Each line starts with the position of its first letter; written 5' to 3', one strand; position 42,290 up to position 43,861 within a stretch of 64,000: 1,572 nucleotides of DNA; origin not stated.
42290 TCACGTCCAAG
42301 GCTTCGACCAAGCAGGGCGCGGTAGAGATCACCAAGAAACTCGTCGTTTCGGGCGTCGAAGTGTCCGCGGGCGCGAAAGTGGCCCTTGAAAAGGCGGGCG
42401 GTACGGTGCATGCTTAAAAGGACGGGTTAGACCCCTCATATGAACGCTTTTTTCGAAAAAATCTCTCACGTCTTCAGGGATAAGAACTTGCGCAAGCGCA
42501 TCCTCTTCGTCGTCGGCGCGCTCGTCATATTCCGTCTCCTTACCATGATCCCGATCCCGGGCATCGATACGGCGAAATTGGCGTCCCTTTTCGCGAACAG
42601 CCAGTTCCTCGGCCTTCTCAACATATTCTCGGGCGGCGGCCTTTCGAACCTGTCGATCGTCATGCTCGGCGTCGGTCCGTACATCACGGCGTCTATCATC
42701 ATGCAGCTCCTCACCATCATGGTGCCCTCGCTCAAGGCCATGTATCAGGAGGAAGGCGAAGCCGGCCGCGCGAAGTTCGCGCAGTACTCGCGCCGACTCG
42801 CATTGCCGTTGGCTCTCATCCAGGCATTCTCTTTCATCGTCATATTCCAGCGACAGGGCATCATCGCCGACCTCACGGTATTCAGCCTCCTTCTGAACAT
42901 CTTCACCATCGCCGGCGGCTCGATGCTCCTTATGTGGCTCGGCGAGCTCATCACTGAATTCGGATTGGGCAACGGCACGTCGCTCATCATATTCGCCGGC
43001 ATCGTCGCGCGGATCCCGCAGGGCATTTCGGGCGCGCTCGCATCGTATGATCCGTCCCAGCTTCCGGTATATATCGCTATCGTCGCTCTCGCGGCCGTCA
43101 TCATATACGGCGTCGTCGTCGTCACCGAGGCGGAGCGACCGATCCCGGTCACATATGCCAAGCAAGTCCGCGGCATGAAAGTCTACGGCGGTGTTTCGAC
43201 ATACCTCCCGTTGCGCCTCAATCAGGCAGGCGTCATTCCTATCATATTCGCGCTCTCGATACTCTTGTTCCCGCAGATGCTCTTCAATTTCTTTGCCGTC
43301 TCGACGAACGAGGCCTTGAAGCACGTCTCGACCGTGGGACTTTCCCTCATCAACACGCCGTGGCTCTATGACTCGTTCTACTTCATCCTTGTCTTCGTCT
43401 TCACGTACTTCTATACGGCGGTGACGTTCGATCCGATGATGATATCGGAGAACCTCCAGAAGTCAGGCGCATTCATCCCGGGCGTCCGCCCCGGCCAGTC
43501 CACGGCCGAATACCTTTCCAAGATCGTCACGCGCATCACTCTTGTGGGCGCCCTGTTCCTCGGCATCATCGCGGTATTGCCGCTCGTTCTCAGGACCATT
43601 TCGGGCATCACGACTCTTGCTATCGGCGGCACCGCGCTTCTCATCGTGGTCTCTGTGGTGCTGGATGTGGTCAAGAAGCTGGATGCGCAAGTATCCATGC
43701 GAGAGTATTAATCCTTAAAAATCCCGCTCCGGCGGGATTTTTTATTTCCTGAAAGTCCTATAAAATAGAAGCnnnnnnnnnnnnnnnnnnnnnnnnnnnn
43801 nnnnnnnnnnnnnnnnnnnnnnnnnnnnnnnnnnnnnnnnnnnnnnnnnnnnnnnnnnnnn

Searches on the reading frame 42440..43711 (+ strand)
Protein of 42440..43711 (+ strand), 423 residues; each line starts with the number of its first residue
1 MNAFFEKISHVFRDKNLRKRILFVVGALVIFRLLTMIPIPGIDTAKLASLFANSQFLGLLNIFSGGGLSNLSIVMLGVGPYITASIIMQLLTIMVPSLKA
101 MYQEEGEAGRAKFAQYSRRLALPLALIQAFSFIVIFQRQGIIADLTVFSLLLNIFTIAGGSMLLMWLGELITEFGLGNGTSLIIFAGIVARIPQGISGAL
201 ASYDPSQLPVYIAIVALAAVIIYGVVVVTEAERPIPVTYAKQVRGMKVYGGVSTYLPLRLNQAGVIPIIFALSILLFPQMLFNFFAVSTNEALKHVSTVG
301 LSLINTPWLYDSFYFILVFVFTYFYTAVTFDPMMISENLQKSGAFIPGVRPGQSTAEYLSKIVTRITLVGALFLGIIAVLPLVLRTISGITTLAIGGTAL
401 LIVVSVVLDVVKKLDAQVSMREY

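Call 92: search_protein_families(library=pfam, proteins=[window:42440-43711:+], max_evalue=0.0001)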
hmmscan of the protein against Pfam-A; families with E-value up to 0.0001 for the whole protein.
window:42440-43711:+ (423 aa): 1 family
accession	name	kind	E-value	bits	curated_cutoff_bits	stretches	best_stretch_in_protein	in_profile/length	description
PF00344.25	SecY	-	8.7e-102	341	32.2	1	72-411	1-306/306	SecY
